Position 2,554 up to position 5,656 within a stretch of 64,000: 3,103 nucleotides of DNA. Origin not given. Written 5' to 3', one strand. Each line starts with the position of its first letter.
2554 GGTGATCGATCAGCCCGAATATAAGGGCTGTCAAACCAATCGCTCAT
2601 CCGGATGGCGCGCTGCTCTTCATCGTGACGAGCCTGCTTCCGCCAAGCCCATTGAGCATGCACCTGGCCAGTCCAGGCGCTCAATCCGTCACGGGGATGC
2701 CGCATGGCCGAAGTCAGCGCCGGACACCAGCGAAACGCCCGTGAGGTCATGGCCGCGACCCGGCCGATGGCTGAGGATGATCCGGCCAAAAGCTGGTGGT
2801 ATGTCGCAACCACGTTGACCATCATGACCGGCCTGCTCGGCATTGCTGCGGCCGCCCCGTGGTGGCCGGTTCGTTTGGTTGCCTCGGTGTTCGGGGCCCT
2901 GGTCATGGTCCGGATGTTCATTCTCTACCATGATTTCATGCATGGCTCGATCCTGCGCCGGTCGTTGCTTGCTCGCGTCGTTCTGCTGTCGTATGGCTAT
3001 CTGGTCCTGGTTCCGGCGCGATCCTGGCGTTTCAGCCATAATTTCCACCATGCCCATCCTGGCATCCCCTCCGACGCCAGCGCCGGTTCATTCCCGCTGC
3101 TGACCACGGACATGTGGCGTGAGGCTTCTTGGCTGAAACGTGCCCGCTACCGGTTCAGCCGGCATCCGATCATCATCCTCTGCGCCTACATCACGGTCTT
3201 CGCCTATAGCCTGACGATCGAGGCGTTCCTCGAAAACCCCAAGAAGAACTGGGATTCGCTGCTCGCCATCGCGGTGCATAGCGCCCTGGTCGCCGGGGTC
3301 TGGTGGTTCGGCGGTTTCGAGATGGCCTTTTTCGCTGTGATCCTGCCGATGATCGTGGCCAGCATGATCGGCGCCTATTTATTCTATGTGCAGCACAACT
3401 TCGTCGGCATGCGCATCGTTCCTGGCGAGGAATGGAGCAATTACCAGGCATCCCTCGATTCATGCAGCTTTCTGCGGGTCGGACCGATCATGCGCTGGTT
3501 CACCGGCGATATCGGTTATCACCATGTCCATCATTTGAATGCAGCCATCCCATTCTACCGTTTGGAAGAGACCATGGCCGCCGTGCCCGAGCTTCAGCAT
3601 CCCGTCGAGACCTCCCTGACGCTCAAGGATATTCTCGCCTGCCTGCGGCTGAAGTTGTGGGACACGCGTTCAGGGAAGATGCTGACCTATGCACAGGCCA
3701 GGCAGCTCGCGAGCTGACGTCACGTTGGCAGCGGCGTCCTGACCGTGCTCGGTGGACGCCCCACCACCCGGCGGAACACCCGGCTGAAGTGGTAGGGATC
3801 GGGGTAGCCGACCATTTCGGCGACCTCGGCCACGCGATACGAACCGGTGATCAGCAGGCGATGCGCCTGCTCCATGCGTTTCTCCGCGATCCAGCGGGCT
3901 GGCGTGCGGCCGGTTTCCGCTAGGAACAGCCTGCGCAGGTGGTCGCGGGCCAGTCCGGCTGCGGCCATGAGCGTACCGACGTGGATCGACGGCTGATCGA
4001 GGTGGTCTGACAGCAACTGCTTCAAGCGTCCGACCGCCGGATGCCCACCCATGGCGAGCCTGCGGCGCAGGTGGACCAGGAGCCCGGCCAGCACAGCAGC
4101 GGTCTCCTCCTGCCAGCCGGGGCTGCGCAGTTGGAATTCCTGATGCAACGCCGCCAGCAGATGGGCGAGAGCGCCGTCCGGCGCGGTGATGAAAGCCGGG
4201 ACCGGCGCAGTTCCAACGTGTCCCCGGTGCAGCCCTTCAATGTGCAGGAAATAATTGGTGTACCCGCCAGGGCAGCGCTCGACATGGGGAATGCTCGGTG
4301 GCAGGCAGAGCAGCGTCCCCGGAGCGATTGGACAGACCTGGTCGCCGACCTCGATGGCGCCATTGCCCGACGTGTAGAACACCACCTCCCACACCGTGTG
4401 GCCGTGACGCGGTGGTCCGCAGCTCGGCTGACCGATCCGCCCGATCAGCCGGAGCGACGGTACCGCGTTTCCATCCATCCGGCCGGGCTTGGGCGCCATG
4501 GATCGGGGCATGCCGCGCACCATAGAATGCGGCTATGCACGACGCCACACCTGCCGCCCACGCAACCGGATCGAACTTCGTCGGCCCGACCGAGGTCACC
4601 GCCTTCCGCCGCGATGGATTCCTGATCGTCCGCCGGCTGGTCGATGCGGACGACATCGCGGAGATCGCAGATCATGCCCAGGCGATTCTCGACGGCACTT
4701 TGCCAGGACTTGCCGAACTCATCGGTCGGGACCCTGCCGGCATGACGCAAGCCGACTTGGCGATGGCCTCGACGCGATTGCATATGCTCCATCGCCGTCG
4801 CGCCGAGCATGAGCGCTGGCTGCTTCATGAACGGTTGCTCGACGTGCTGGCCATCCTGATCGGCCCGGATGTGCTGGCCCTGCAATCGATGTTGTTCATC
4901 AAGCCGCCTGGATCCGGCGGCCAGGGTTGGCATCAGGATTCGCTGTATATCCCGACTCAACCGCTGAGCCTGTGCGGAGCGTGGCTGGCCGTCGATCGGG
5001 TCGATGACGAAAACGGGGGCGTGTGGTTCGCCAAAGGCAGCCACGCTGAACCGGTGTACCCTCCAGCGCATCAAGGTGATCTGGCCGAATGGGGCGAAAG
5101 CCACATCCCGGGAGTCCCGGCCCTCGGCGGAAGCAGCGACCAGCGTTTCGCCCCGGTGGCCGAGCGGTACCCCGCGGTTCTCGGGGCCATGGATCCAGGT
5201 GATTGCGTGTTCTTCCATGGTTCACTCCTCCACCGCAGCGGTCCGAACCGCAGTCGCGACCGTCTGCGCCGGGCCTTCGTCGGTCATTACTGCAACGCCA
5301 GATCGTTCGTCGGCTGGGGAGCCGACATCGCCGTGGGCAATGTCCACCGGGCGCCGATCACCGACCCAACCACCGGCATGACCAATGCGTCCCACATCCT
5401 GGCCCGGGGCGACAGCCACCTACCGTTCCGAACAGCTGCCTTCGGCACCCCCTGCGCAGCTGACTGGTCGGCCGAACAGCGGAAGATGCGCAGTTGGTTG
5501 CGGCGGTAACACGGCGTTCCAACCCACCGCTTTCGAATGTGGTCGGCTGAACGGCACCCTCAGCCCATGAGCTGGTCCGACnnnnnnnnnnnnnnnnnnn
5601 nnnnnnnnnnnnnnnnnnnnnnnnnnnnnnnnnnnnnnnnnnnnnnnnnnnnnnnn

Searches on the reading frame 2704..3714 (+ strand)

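Call 22: search_protein_families(library=pfam, max_evalue=0.01, proteins=[window:2704-3714:+])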
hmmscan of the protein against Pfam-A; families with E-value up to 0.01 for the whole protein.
window:2704-3714:+ (337 aa): 1 family
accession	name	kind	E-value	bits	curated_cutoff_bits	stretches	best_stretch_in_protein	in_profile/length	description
PF00487.30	FA_desaturase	-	1.5e-26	94.1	29.7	1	52-296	1-240/253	Fatty acid desaturase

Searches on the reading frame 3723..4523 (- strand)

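Call 22: search_protein_families(library=pfam, max_evalue=0.01, proteins=[window:3723-4523:-])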
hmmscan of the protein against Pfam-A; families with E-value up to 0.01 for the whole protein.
window:3723-4523:- (267 aa): 5 families
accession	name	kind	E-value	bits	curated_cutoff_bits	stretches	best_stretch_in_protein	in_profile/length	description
PF12833.13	HTH_18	-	3.6e-22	78.9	33.6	1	187-262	3-78/80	Helix-turn-helix domain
PF00165.29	HTH_AraC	-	2.1e-12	47.3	26.6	1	226-259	6-38/42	Bacterial regulatory helix-turn-helix proteins, AraC family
PF07883.17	Cupin_2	-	9.7e-07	28.9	27.2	1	33-86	7-60/70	Cupin domain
PF02311.25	AraC_binding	-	1.3e-06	28.6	21.1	1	38-148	17-134/135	AraC-like ligand binding domain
PF14525.12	AraC_binding_2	-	0.0014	18.9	27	1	47-149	58-172/173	AraC-binding-like domain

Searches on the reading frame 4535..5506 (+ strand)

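Call 22: search_protein_families(library=pfam, max_evalue=0.01, proteins=[window:4535-5506:+])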
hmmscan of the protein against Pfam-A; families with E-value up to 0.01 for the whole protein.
window:4535-5506:+ (324 aa): 1 family
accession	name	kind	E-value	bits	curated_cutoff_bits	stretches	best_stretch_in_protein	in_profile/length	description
PF05721.19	PhyH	-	1.4e-35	123.9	22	1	24-246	1-212/213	Phytanoyl-CoA dioxygenase (PhyH)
